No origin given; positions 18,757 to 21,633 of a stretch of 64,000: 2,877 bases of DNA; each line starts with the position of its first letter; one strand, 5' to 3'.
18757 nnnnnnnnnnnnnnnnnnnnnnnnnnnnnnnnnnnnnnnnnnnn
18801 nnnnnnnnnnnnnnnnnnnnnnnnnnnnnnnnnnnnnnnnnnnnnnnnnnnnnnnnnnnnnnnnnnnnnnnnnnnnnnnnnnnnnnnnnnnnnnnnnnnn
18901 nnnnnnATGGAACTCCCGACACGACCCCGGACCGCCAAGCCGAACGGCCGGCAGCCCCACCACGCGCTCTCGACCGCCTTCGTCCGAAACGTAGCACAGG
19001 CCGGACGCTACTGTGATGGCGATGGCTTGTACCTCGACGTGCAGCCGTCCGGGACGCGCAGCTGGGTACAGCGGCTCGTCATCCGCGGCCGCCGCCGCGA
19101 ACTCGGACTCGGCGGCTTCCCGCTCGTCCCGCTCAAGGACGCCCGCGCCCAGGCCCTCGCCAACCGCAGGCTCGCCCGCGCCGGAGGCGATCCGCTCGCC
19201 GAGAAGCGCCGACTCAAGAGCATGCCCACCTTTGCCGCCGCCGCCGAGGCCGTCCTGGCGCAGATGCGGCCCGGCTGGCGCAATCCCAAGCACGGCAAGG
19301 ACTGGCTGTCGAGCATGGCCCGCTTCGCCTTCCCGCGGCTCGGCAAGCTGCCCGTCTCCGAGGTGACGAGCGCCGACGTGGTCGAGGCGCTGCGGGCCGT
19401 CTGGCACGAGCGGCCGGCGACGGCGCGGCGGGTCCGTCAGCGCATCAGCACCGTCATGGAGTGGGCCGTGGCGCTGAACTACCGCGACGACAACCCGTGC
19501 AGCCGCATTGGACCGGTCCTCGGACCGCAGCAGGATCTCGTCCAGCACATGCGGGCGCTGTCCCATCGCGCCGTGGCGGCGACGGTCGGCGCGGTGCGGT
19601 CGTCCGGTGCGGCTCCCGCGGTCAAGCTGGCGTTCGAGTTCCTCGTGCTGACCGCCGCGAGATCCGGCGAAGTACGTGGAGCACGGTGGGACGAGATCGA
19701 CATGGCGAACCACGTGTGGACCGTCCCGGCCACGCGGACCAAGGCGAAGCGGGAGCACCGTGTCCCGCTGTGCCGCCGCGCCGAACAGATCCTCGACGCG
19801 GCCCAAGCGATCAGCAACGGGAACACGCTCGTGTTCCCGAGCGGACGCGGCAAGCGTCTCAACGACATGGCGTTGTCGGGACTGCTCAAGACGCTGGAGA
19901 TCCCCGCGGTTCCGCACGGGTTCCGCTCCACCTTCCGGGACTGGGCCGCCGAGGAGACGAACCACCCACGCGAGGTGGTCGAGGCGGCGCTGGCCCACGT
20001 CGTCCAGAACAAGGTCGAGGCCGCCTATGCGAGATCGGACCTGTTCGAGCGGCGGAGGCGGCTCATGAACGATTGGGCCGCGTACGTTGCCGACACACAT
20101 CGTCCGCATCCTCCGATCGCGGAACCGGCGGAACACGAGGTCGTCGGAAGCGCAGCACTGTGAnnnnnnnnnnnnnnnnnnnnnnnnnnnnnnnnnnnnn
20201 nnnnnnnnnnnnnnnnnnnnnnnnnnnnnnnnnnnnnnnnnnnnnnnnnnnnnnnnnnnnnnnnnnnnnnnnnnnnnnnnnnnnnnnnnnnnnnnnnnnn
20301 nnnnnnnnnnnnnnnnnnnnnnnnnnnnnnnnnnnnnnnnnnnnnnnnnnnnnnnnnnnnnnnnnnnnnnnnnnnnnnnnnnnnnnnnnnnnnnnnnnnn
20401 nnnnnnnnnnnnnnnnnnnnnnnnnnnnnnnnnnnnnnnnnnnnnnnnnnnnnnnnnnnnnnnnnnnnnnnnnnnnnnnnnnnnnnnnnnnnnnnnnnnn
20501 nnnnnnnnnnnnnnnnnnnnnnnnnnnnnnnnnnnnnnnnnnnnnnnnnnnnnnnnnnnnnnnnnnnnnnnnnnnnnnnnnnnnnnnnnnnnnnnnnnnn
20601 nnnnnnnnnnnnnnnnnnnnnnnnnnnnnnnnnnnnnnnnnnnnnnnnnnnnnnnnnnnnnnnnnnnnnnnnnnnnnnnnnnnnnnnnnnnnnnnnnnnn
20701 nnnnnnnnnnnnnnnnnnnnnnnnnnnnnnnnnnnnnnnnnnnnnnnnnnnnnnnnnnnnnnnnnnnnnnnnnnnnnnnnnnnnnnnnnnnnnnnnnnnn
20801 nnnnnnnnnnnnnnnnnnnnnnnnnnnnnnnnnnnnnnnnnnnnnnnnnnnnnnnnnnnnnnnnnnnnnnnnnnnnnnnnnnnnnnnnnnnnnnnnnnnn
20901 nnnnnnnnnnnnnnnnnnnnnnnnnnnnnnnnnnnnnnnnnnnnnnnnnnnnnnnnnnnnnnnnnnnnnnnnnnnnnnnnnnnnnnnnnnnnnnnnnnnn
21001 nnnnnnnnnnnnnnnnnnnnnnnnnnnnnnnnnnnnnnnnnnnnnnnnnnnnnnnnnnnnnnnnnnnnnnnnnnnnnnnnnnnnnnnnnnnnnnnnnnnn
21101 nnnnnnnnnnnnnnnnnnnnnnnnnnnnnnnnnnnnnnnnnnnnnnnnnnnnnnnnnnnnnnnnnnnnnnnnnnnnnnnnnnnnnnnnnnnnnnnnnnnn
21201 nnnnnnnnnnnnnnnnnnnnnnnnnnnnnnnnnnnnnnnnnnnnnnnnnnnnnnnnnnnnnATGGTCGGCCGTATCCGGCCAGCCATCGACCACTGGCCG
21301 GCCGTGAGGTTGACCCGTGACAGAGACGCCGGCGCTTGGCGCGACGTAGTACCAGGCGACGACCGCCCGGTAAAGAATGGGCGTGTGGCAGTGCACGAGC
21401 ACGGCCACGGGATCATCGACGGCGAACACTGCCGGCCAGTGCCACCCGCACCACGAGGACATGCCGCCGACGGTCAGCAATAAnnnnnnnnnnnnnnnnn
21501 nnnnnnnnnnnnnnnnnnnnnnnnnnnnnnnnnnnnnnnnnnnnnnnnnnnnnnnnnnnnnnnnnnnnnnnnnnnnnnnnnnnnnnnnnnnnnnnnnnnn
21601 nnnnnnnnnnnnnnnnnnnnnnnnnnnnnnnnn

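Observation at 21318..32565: Nested imperfect inverted repeats bracket about 8 kb of defence cargo: an invertible segment, or two tail-to-tail islands sharing a backbone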

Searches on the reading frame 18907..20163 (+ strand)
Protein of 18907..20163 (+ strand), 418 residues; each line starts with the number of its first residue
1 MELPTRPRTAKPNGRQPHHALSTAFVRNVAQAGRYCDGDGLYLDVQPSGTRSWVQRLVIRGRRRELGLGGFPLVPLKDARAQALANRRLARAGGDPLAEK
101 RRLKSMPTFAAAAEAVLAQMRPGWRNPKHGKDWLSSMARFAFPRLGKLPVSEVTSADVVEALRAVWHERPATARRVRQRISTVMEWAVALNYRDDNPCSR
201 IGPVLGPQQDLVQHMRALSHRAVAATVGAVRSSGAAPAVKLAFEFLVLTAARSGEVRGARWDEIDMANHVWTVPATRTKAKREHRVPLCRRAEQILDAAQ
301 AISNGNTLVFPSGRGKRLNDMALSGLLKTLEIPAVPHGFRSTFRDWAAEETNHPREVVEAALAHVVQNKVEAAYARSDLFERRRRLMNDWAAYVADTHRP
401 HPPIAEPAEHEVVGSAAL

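Call 8: search_protein_families(library=pfam, max_evalue=0.01, proteins=[window:18907-20163:+])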
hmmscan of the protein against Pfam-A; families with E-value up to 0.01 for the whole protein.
window:18907-20163:+ (418 aa): 3 families
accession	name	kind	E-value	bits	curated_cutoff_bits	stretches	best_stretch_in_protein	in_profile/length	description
PF22022.2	Phage_int_M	-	1.9e-27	95.8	27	1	109-201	1-93/96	Phage integrase central domain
PF13356.12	Arm-DNA-bind_3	-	1.2e-17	64.2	27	1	21-102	1-82/83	Arm DNA-binding domain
PF00589.27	Phage_integrase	-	1.5e-15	57.9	27.1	1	238-378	23-169/172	Phage integrase family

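Call 23: find_encoding_contigs(protein=window:18907-20163:+, flank=10000, max_places=8)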
Protein window:18907-20163:+ (418 aa): no gene with exactly this product is on record in the collection.

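Call 24: find_related_loci(query=window:18907-20163:+, collection=genome_contigs, flank=10000)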
Query window:18907-20163:+ (418 aa) in genome_contigs; peptide patterns used: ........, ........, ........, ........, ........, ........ (x = any residue, [..] = any of these).
344 stretches matched a pattern; 110 encode a relative of the query (tblastn E <= 1e-3); the best 80 are kept; 76 distinct loci.
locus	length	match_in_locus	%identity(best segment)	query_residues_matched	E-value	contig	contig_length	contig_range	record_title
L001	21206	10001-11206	94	1-402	0e+0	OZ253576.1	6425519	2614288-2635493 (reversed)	MAG: Vicinamibacterales bacterium isolate 6a0cd737-ee79-44fe-98ec-e457d3034484 genome assembly, chromosome: 1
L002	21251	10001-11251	90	1-417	0e+0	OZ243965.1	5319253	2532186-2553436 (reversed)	MAG: Bryobacterales bacterium isolate d9fe4927-0271-4d34-8a35-7101854e6c69 genome assembly, chromosome: 1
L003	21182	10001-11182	91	1-394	0e+0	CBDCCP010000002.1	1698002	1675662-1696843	MAG: Bryobacterales bacterium isolate ed11b7c5-ea46-40d8-b3f2-1352c6ddd74d genome assembly, contig: contig_2, whole geno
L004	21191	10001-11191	91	1-397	0e+0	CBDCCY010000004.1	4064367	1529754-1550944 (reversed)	MAG: Vicinamibacterales bacterium isolate 30d25617-1a2a-4ddc-b9f5-a158cac5d056 genome assembly, contig: contig_4, whole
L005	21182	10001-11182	91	1-394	0e+0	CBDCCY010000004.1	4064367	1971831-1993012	MAG: Vicinamibacterales bacterium isolate 30d25617-1a2a-4ddc-b9f5-a158cac5d056 genome assembly, contig: contig_4, whole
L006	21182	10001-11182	91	1-394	0e+0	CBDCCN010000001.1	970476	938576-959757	MAG: Vicinamibacterales bacterium isolate 1d3aa380-3d16-43da-b993-60d5eb5b4b02 genome assembly, contig: contig_1, whole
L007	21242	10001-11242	87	1-417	0e+0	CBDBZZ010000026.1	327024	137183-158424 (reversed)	MAG: Bryobacterales bacterium isolate 74d63353-912c-4bc9-bbc2-a65f7fa8b3d4 genome assembly, contig: contig_26, whole gen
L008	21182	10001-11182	89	1-394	0e+0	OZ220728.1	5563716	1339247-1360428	MAG: Vicinamibacterales bacterium isolate 73bbec36-abbb-48ff-8f96-0d8513c84f17 genome assembly, chromosome: 1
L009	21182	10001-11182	91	1-394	0e+0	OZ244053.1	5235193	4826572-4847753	MAG: Terriglobia bacterium isolate c15e5db1-7159-4592-9896-25da90492a0a genome assembly, chromosome: 1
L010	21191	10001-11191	91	3-402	0e+0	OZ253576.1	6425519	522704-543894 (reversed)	MAG: Vicinamibacterales bacterium isolate 6a0cd737-ee79-44fe-98ec-e457d3034484 genome assembly, chromosome: 1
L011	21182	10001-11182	91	1-394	0e+0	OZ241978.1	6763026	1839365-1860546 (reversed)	MAG: Vicinamibacterales bacterium isolate 51a24197-77cf-4160-b0f1-11ac4e34766b genome assembly, chromosome: 1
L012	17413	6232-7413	91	1-394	0e+0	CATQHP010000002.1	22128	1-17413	MAG: uncultured Bryobacterales bacterium isolate 78526416-339a-45b8-a6d3-8fabb82c2801 genome assembly, contig: contig_2,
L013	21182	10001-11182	90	1-394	0e+0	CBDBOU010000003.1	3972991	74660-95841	MAG: Vicinamibacterales bacterium isolate 2866737b-c32a-4dfb-a915-985df9d893ca genome assembly, contig: contig_3, whole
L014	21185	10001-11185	89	1-395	0e+0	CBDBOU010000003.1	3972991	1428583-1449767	MAG: Vicinamibacterales bacterium isolate 2866737b-c32a-4dfb-a915-985df9d893ca genome assembly, contig: contig_3, whole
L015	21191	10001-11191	89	1-397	0e+0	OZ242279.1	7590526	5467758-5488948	MAG: Vicinamibacterales bacterium isolate 66b38f76-d135-4acf-a464-9a41f6704b04 genome assembly, chromosome: 1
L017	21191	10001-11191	89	1-397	0e+0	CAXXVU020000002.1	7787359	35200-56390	MAG: Vicinamibacterales bacterium isolate bab29b19-afa8-4b77-beae-9eb7b8b40fcf genome assembly, contig: contig_2, whole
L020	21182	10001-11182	90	1-394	0e+0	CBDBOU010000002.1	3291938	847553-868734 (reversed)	MAG: Vicinamibacterales bacterium isolate 2866737b-c32a-4dfb-a915-985df9d893ca genome assembly, contig: contig_2, whole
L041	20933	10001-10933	88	34-344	0e+0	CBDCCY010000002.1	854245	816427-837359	MAG: Vicinamibacterales bacterium isolate 30d25617-1a2a-4ddc-b9f5-a158cac5d056 genome assembly, contig: contig_2, whole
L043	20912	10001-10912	88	94-397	7e-176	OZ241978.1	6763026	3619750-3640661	MAG: Vicinamibacterales bacterium isolate 51a24197-77cf-4160-b0f1-11ac4e34766b genome assembly, chromosome: 1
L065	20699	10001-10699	86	163-395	2e-130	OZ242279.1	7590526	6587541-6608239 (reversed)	MAG: Vicinamibacterales bacterium isolate 66b38f76-d135-4acf-a464-9a41f6704b04 genome assembly, chromosome: 1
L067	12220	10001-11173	63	7-399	7e-158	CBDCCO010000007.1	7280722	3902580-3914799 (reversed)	MAG: Vicinamibacterales bacterium isolate 33854e28-373d-43bf-a5c3-6fc065bbcf3f genome assembly, contig: contig_7, whole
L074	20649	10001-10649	79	180-395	3e-95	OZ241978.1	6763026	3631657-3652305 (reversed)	MAG: Vicinamibacterales bacterium isolate 51a24197-77cf-4160-b0f1-11ac4e34766b genome assembly, chromosome: 1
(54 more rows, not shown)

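Call 60: search_protein_families(library=pfam, max_evalue=0.01, proteins=[L014:11199-12188:+, L041:18067-18327:+, L011:18677-19063:-, L065:2-1612:-, L003:12837-15155:-, L002:3813-5099:+, L020:2218-4953:+, L001:1007-2824:-, L065:13476-15623:+])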
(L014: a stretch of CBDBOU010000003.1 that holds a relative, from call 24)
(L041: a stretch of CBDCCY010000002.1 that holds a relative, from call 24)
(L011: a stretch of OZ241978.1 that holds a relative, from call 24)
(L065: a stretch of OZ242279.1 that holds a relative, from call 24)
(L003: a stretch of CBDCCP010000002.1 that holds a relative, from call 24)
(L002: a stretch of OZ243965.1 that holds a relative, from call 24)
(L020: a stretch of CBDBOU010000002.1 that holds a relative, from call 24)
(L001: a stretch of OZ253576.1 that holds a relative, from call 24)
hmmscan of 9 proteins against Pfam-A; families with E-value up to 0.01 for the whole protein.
L014:11199-12188:+ (329 aa): 0 families

L041:18067-18327:+ (86 aa): 0 families

L011:18677-19063:- (128 aa): 0 families

L065:2-1612:- (537 aa): 0 families

L003:12837-15155:- (772 aa): 3 families
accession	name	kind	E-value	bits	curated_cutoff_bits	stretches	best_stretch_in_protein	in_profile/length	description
PF00535.33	Glycos_transf_2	-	2.7e-15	57.2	23.3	1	34-146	1-117/168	Glycosyl transferase family 2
PF10111.15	Glyco_tranf_2_2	-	7e-09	36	27.3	1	57-234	27-198/276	Glycosyltransferase like family 2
PF02709.20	Glyco_transf_7C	-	1.6e-06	28.1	23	1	198-239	18-59/78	N-terminal domain of galactosyltransferase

L002:3813-5099:+ (428 aa): 3 families
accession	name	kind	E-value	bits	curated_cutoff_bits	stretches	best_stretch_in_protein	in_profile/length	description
PF00535.33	Glycos_transf_2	-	1.3e-20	74.4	23.3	1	109-270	1-165/168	Glycosyl transferase family 2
PF13641.12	Glyco_tranf_2_3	-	7.3e-13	49.5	27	1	106-317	1-220/230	Glycosyltransferase like family 2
PF13632.12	Glyco_trans_2_3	-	6e-08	33.2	27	1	191-379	6-197/198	Glycosyl transferase family group 2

L020:2218-4953:+ (911 aa): 2 families
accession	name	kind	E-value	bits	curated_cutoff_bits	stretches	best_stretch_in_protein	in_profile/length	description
PF12704.14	MacB_PCD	-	7.1e-30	105.3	27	2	98-324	1-200/207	MacB-like periplasmic core domain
PF02687.27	FtsX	-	2.4e-24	86.1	25.5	2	385-502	2-118/120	FtsX-like permease C-terminal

L001:1007-2824:- (605 aa): 1 family
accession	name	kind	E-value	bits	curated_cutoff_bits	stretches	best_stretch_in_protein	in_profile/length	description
PF01609.27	DDE_Tnp_1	-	2.5e-12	47.4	23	1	229-530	5-200/200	Transposase DDE domain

L065:13476-15623:+ (715 aa): 1 family
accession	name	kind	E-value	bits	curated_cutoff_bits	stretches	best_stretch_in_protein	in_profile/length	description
PF03432.20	Relaxase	-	2.7e-23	83.1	24.6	1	64-170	24-131/132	MobA/VirD2-like, nuclease domain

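Call 61: search_protein_families(library=padloc, max_evalue=0.001, proteins=[L010:6739-9885:+, L007:12504-17573:+])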
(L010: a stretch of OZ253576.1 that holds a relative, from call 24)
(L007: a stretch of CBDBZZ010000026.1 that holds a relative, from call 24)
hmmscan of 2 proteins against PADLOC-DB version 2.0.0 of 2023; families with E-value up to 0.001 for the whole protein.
L010:6739-9885:+ (1048 aa): 27 families (the best 25 are shown)
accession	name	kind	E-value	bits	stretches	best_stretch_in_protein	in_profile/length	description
PDLC03627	REase_MTase_IIG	-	5.4e-282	936.4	2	180-654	2-518/1136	Type IIG restriction enzyme-methyltransferase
PDLC03599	REase_MTase_IIG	-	3.6e-109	364.1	1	229-1009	50-844/959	Type IIG restriction enzyme-methyltransferase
PDLC03598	REase_MTase_IIG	-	4.1e-76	254.6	2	183-770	13-592/912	Type IIG restriction enzyme-methyltransferase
PDLC02643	DrmMI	-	7.4e-69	230.8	1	661-1010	870-1209/1347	DrmMI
PDLC02646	DrmMI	-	3.7e-40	135.8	1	661-1009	284-636/792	DrmMI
PDLC02644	DrmMI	-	1.5e-33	113.8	1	661-1008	383-756/988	DrmMI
PDLC04134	mad2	-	2.8e-19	67.3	1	247-672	53-370/492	mads_2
PDLC03618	REase_MTase_IIG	-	2.3e-18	63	1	661-1008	867-1204/1429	Type IIG restriction enzyme-methyltransferase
PDLC02640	DrmMI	-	1.7e-16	57.1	1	719-1014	548-848/1015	DrmMI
PDLC02639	DrmMI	-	3.4e-11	40.2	1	654-820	577-736/803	DrmMI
PDLC03609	REase_MTase_IIG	-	6.2e-10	35.5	1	367-711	232-603/1066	Type IIG restriction enzyme-methyltransferase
PDLC02529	PglX|PglXI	-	8.6e-10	35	1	546-620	226-296/1189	PglX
PDLC03601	REase_MTase_IIG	-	2.1e-08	30.5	1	540-620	452-532/1110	Type IIG restriction enzyme-methyltransferase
PDLC02638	DrmMI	-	3.2e-08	30.2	1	661-709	873-920/935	DrmMI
PDLC03338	MTase_II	-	9.4e-07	25.9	1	548-669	155-255/604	Type II methyltransferase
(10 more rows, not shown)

L007:12504-17573:+ (1689 aa): 17 families
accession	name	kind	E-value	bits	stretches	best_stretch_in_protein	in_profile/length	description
PDLC03597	REase_MTase_IIG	-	0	1836.9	2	722-1675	717-1637/1646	Type IIG restriction enzyme-methyltransferase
PDLC03051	REase_MTase_I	-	0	1188.6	2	51-1417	14-1389/1591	Type I restriction enzyme-methyltransferase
PDLC03621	REase_MTase_IIG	-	1.5e-120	402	2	771-1415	187-812/1024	Type IIG restriction enzyme-methyltransferase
PDLC03631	REase_MTase_IIG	-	1.6e-36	123.6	2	869-1216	292-659/1086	Type IIG restriction enzyme-methyltransferase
PDLC03610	REase_MTase_IIG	-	2e-34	116.9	2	1068-1625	555-1035/1096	Type IIG restriction enzyme-methyltransferase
PDLC02707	PbeA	-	2.1e-22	77.5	2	565-645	555-635/672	PbeA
PDLC02704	PbeA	-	3.9e-17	60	2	568-644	572-648/682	PbeA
PDLC04134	mad2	-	1.1e-14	52.1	1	844-1182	231-462/492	mads_2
PDLC02706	PbeA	-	1.4e-11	41.7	2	567-643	599-675/722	PbeA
PDLC02703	PbeA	-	6.4e-08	29.6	1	583-631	555-603/626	PbeA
PDLC01439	typeIV_DinG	-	2.4e-07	27.8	1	214-282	12-77/575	CAS-IV-A; associated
PDLC02705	PbeA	-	5.5e-07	26.1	1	579-686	572-683/691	PbeA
PDLC03317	MTase_II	-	9.2e-07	25.5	1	864-958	277-366/831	Type II methyltransferase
PDLC03659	mREase_IV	-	3e-05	20.1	0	571-631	497-557/945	Type IV methyl-directed restriction enzyme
PDLC03335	MTase_II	-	0.00025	17.8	1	869-938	61-122/607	Type II methyltransferase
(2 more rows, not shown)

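Call 98: search_protein_families(library=pfam, max_evalue=1, proteins=[L067:6001-6249:-, L015:12840-13169:+])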
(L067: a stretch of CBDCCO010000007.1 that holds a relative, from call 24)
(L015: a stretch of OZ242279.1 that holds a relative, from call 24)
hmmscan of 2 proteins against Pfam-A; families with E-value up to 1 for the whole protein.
L067:6001-6249:- (82 aa): 4 families
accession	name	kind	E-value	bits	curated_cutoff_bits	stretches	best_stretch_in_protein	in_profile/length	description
PF05930.18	Phage_AlpA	-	1.2e-16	60.7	21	1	20-66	2-48/51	Prophage CP4-57 regulatory protein (AlpA)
PF12728.13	HTH_17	-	0.0016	19.1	27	1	21-72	1-50/51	Helix-turn-helix domain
PF09339.16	HTH_IclR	-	0.0058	16.8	22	1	19-43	16-40/52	IclR helix-turn-helix domain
PF02498.22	Bro-N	-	0.069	14.2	25.6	1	29-66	62-95/96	BRO family, N-terminal domain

L015:12840-13169:+ (109 aa): 4 families
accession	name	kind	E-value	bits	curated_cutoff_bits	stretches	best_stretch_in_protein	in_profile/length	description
PF21983.2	NikA-like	-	1.3e-09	38.5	27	1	11-84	2-71/72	Mobilization protein NikA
PF05713.17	MobC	-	0.003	18.4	23.2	1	70-103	3-38/45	Bacterial mobilisation protein (MobC)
PF08945.15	Bclx_interact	-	0.023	15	25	1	67-81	18-32/39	Bcl-x interacting, BH3 domain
PF17833.7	pre-PUA_NIP7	-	0.18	12.6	23.1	1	57-86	2-32/80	NIP7/UPF0113, pre-PUA domain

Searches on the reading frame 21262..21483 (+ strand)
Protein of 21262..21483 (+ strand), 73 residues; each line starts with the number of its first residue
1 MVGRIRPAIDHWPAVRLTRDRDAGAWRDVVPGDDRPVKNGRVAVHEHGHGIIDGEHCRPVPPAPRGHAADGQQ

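Call 9: search_protein_families(library=pfam, max_evalue=0.01, proteins=[window:21262-21483:+])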
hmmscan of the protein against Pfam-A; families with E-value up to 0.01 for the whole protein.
window:21262-21483:+ (73 aa): 0 families
